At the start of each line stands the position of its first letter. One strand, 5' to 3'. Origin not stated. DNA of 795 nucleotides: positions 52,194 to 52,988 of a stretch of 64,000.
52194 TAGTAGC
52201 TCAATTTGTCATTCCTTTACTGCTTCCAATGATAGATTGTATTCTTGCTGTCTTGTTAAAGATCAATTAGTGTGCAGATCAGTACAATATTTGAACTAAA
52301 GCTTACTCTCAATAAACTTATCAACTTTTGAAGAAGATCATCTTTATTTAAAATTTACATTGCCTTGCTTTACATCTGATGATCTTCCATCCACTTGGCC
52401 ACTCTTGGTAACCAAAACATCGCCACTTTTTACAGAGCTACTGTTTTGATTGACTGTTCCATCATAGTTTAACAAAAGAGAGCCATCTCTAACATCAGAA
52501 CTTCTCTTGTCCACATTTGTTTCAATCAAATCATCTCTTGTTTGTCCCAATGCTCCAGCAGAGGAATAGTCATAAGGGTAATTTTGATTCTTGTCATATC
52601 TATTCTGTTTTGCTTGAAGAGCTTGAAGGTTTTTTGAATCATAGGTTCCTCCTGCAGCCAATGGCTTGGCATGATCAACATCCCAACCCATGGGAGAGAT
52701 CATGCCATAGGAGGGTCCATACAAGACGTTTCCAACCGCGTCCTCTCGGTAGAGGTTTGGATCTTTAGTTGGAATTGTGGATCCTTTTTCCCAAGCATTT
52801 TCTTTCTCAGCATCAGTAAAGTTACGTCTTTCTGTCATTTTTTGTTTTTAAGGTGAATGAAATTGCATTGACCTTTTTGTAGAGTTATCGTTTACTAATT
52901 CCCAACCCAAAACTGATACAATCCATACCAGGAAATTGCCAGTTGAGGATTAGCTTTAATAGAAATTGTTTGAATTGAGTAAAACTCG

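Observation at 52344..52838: Eukaryotic gene encoding a cysteine-less HNH-nuclease-like domain fused to short C-terminal repeats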

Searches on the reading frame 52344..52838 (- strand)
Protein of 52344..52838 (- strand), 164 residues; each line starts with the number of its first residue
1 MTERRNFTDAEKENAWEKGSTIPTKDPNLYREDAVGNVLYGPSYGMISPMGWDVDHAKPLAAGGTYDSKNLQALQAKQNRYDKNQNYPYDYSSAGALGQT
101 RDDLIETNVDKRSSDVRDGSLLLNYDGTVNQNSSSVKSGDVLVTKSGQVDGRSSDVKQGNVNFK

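Call 4: search_protein_families(library=pfam, proteins=[window:52344-52838:-], max_evalue=10)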
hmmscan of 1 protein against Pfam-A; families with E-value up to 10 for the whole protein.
window:52344-52838:- (164 aa): 2 families
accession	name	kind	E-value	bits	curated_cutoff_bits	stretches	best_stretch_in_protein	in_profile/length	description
PF16665.10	NCOA_u2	-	0.033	15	33.6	1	40-76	39-75/119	Unstructured region on nuclear receptor coactivator protein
PF01844.29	HNH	-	0.037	14.6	21.4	1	51-74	13-36/47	HNH endonuclease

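Call 5: search_protein_families(library=ncbifam, proteins=[window:52344-52838:-], max_evalue=10)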
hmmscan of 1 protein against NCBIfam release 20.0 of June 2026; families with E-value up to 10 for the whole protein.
window:52344-52838:- (164 aa): 0 families

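Call 6: search_solved_structures(query=window:52344-52838:-, max_evalue=10, show_alignments=3)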
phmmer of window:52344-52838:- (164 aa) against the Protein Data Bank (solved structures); distinct sequences matched with E-value up to 10: 0.

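Call 7: find_homologous_proteins(query=window:52344-52838:-, max_evalue=0.01)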
Query window:52344-52838:- (164 aa): 1 proteins with E <= 0.01 among 43 candidates.
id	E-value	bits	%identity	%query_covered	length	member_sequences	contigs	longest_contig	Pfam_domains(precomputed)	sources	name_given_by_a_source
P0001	7.8e-43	164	53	100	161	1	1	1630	-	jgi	jgi:hypothetical protein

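Call 9: find_encoding_contigs(protein=P0001, flank=5000)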
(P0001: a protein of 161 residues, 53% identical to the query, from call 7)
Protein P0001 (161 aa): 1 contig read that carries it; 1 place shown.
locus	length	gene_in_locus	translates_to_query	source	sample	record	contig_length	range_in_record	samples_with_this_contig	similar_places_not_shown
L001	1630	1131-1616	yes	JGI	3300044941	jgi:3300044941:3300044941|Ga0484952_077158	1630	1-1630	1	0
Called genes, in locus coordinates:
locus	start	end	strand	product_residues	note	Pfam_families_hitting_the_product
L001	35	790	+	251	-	-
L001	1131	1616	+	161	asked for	-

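Call 10: find_encoding_contigs(protein=window:52344-52838:-, flank=5000)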
Protein window:52344-52838:- (164 aa): no gene with exactly this product is on record in the collection.

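Call 17: predict_structure(alignment_id=A1)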
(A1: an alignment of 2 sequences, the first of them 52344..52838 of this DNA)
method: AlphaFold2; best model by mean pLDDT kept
length: 164 residues; sequences in the alignment: 2
mean_pLDDT: 47.3   pTM: 0.35
mean pLDDT of the five models: 47.3, 36.6, 36.3, 32.5, 29.0
residues with pLDDT >= 90: 1; 70-90: 51; 50-70: 6; < 50: 106
segments of 3 or more residues with pLDDT < 50: 1-106
pLDDT, mean of each block of 10 residues (from residue 1): 33 31 30 30 27 30 32 32 29 27 49 73 73 84 81 84 79
secondary structure, 60 per line:
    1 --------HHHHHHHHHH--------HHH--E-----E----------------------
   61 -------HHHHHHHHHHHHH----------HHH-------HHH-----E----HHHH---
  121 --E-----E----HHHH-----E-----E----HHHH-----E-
elements in order: H9-18 H68-80 H114-117 H134-137 H154-157

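Call 19: list_cluster_members(proteins=[window:52344-52838:-, window:26631-28523:-, window:1841-4228:-, window:25190-26542:+, window:28922-29995:+, window:15389-16411:+, window:13829-14758:-, window:663-1805:+, window:55758-57251:+, window:23226-24977:-])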
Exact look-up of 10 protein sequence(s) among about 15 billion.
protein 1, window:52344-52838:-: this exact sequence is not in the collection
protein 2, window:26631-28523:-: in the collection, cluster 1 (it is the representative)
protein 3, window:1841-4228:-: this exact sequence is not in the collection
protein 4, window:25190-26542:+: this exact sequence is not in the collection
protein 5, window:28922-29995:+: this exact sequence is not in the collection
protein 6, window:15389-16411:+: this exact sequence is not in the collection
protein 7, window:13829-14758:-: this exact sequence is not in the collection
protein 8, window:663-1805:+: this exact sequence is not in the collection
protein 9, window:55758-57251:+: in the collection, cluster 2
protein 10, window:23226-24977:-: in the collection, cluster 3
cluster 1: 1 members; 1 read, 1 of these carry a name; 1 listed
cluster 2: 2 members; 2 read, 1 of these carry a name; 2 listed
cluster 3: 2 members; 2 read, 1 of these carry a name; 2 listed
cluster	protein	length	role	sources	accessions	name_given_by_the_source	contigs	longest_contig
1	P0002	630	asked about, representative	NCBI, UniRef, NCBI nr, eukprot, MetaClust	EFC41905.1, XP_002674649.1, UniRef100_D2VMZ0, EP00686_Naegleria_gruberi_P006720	predicted protein [Naegleria gruberi] | Predicted protein n=1 Tax=Naegleria gruberi TaxID=5762 RepID=D2VMZ0_NAEGR | uncharacterized protein NAEGRDRAFT_70312 [Naegleria gruberi]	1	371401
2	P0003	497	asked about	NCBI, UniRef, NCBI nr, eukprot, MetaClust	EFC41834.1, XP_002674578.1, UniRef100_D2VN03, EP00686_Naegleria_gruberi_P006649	protein with NHL domain repeats [Naegleria gruberi] | Protein with NHL domain repeats n=1 Tax=Naegleria gruberi TaxID=5762 RepID=D2VN03_NAEGR | XP_002674578.1 protein with NHL domain repeats [Naegleria gruberi strain NEG-M]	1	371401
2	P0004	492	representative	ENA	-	-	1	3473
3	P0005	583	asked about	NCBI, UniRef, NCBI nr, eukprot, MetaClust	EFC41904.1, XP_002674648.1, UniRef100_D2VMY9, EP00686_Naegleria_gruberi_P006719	hypothetical protein NAEGRDRAFT_80596 [Naegleria gruberi] | Nudix hydrolase domain-containing protein n=1 Tax=Naegleria gruberi TaxID=5762 ... | uncharacterized protein NAEGRDRAFT_80596 [Naegleria gruberi]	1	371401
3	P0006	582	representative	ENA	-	-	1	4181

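Call 20: search_protein_representatives(alignment_id=A1)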
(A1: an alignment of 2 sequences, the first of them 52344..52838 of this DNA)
Query: 2 sequences, 164 profile positions. Proteins with E-value up to 0.001 (for the whole library): 1233; up to 1e-10: 226; up to 1e-30: 24. The best 150 are listed.
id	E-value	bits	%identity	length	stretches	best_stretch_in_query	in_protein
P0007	3.8e-74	264.4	-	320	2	3-164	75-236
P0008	3.0e-63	229.0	-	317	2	2-164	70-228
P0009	3.3e-62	225.6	-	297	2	3-164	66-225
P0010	1.7e-61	223.2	-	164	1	1-164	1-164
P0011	4.3e-57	208.9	-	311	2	3-164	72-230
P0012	2.2e-55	203.4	-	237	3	32-164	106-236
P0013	2.0e-52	193.7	-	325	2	10-164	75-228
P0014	3.0e-52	193.2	-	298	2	4-163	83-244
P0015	4.5e-52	192.6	-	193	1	8-163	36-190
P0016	7.8e-50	185.3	-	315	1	7-164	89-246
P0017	8.1e-46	172.3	-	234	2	2-164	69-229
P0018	6.4e-45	169.4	-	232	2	2-164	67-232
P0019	9.7e-45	168.8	-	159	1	1-162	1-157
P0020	1.2e-43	165.2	-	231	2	2-163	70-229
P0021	1.2e-42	162.0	-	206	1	3-161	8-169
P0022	1.8e-40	154.9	-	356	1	11-164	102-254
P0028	2.7e-33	131.6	-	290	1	2-164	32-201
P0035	4.5e-29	117.8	-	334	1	19-164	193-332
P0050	2.2e-19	86.3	-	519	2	2-88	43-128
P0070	1.1e-15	74.3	-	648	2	103-164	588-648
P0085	1.2e-14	71.0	-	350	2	119-159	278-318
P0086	1.2e-14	70.9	-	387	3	106-153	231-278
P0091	2.5e-14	69.9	-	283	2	119-164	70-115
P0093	3.4e-14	69.4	-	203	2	102-163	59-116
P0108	9.0e-14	68.1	-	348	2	61-156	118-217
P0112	1.7e-13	67.2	-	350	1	89-164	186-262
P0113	1.9e-13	67.0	-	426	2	104-155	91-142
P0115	2.4e-13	66.7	-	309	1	99-164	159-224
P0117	2.8e-13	66.4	-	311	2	106-159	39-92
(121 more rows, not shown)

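Call 24: list_cluster_members(proteins=[P0007, P0008, P0009, P0010, P0011, P0013, P0016, P0021, P0028, P0050])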
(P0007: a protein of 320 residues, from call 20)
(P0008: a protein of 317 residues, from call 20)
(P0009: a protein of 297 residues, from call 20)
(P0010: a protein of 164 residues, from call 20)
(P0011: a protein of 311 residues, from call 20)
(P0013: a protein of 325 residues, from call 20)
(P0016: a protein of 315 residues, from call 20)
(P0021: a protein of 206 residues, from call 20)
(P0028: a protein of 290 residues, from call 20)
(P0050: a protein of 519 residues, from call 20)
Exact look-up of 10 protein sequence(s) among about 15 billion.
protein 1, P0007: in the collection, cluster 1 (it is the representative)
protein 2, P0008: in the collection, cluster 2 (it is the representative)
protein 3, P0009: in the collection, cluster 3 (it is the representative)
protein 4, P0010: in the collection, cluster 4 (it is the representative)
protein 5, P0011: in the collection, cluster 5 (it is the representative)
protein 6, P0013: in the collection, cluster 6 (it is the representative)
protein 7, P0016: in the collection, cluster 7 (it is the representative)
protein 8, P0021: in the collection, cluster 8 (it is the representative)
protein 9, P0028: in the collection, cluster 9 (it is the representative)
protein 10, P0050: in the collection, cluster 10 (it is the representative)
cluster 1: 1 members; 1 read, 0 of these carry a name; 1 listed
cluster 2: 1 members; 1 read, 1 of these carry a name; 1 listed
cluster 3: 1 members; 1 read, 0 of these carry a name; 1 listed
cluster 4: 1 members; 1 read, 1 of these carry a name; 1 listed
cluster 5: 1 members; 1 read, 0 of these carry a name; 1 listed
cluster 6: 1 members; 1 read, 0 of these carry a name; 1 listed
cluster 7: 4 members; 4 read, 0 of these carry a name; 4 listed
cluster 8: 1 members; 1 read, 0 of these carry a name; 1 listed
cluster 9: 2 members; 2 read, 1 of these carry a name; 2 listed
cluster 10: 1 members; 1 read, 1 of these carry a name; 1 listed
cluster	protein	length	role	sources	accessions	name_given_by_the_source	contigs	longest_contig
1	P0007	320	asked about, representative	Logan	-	-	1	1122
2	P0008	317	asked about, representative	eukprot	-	GILK01010119.1.p1 GENE.GILK01010119.1~~GILK01010119.1.p1 ORF type:complete len:318 ...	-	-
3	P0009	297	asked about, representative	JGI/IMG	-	-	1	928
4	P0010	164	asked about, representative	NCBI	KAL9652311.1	hypothetical protein ABK040_011969 [Willaertia magna]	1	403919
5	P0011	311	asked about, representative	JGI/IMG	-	-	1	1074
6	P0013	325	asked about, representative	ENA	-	-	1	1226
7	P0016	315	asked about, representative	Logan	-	-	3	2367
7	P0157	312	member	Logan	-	-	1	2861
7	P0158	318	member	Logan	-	-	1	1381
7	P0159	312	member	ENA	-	-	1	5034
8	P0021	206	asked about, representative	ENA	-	-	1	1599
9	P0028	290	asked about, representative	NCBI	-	-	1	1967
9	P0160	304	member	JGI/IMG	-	hypothetical protein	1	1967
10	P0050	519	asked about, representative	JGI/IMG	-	hypothetical protein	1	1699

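Call 27: search_solved_structures(query=A2, max_evalue=10, show_alignments=4)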
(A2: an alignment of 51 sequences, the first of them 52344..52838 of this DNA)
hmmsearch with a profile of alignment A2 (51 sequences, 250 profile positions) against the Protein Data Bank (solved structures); distinct sequences matched with E-value up to 10: 50.
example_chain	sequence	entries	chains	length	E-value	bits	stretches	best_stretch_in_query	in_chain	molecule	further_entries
7enh_A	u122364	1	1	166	9.1e-05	25.7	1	72-127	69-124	CRISPR-associated endonuclease Cas9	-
7enr_A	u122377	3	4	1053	0.0004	23.6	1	72-127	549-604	CRISPR-associated endonuclease Cas9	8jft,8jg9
7eni_A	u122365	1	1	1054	0.0004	23.6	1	72-127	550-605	CRISPR-associated endonuclease Cas9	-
8zcy_A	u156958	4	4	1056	0.0004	23.6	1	72-127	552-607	CRISPR-associated endonuclease Cas9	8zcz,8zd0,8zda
9mb7_A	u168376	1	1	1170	0.00052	23.2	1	72-127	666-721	Ubiquitin-like protein SMT3,CRISPR-associated endonuclease Cas9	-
9mb6_A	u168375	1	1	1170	0.00052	23.2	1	72-127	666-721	Ubiquitin-like protein SMT3,CRISPR-associated endonuclease Cas9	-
9sjn_A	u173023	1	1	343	0.0025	21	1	67-101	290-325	Cas8f fusion with HNH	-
8ydb_J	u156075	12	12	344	0.0025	21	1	67-101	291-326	Cas8f fusion with HNH | HNH endonuclease | a protein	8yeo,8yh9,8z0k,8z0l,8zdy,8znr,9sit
8w1p_G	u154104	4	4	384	0.0028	20.8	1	67-101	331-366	Cas8 | Cas8f fusion with HNH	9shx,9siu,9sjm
8if0_X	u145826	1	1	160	0.0043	20.2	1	73-146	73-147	CRISPR-associated endonuclease Cas9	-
6j9n_A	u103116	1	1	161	0.0043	20.2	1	73-146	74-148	CRISPR-associated endonuclease Cas9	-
9j1y_A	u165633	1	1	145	0.0059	19.8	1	73-129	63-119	CRISPR-associated endonuclease Cas9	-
9j1z_B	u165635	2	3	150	0.0062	19.7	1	73-129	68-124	CRISPR-associated endonuclease Cas9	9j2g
6jhw_B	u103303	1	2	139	0.0069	19.6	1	73-127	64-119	CRISPR-associated endonuclease Cas9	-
9wn6_B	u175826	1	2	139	0.0069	19.6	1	73-127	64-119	CRISPR-associated endonuclease Cas9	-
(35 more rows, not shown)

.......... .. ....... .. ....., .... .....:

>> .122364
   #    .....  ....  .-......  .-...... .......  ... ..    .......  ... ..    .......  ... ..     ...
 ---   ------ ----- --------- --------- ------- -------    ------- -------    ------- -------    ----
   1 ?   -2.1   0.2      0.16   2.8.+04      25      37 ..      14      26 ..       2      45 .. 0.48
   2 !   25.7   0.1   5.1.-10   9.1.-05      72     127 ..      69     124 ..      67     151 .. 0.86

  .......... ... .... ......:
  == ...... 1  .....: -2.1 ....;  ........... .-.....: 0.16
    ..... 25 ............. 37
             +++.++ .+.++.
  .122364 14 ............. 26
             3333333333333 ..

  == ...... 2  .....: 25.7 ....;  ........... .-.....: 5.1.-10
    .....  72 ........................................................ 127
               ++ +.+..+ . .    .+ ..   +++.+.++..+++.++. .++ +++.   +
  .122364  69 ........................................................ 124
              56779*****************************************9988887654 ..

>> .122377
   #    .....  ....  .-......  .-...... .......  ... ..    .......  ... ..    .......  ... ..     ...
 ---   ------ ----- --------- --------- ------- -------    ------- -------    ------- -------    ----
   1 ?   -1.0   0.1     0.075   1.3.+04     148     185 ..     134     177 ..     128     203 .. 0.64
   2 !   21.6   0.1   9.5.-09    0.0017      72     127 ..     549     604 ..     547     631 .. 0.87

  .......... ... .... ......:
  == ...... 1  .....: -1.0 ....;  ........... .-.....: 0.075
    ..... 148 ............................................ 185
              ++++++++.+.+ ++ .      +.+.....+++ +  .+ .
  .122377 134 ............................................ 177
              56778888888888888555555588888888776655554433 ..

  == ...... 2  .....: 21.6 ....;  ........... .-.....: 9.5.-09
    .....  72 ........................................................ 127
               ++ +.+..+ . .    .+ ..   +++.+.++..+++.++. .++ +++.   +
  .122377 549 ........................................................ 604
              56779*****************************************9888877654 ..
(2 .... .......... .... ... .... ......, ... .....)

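Call 28: search_protein_families(library=pfam, alignment_id=A2, max_evalue=0.01)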
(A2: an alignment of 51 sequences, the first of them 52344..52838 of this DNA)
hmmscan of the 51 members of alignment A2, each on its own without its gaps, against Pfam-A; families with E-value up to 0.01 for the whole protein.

A. member 1, window:52344-52838:- (164 aa): 0 families

B. families by the number of members that match (of 51 scanned): 4 families
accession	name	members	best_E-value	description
PF01844.29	HNH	34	4.3e-08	HNH endonuclease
PF13395.12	HNH_4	19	1.6e-07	HNH endonuclease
PF14279.12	HNH_5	15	6.8e-07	HNH endonuclease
PF08789.15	PBCV_basic_adap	3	5.1e-07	PBCV-specific basic adaptor domain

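Call 31: find_encoding_contigs(protein=P0010, flank=8000, max_places=2)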
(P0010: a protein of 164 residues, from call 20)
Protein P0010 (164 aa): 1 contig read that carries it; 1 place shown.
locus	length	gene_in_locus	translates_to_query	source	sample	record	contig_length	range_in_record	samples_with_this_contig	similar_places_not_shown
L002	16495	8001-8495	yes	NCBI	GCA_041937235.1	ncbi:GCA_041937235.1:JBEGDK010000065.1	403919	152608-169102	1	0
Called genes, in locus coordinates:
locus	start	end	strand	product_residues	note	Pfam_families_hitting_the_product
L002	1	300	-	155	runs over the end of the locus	PF05046:Img2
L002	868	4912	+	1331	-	-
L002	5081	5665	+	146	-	-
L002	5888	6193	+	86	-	PF01781:Ribosomal_L38e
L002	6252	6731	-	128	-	PF01423:LSM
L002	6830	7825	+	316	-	PF05983:Med7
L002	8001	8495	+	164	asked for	-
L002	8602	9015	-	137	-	PF07166:DUF1398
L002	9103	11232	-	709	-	PF00931:NB-ARC (weak), PF00004:AAA (faint), PF13401:AAA_22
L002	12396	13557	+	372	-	PF10568:Tom37, PF17171:GST_C_6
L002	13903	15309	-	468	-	PF11559:ADIP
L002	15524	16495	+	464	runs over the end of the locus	PF00149:Metallophos, PF19272:ASMase_C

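Call 32: predict_structure(alignment_id=A2)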
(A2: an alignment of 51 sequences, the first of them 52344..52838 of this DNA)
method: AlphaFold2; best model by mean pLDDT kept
length: 164 residues; sequences in the alignment: 51
mean_pLDDT: 97.1   pTM: 0.84
mean pLDDT of the five models: 97.1, 96.8, 96.6, 96.5, 96.5
residues with pLDDT >= 90: 161; 70-90: 2; 50-70: 1; < 50: 0
segments of 3 or more residues with pLDDT < 50: none
pLDDT, mean of each block of 10 residues (from residue 1): 89 98 97 98 98 98 97 98 98 98 96 97 97 98 98 98 97
secondary structure, 60 per line:
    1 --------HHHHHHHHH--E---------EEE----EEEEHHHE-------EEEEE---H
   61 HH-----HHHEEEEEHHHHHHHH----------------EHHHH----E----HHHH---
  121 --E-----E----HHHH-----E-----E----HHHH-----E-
elements in order: H9-17 E30-32 E37-40 E52-56 E71-75 H76-83 H101-104 H114-117 H134-137 H154-157
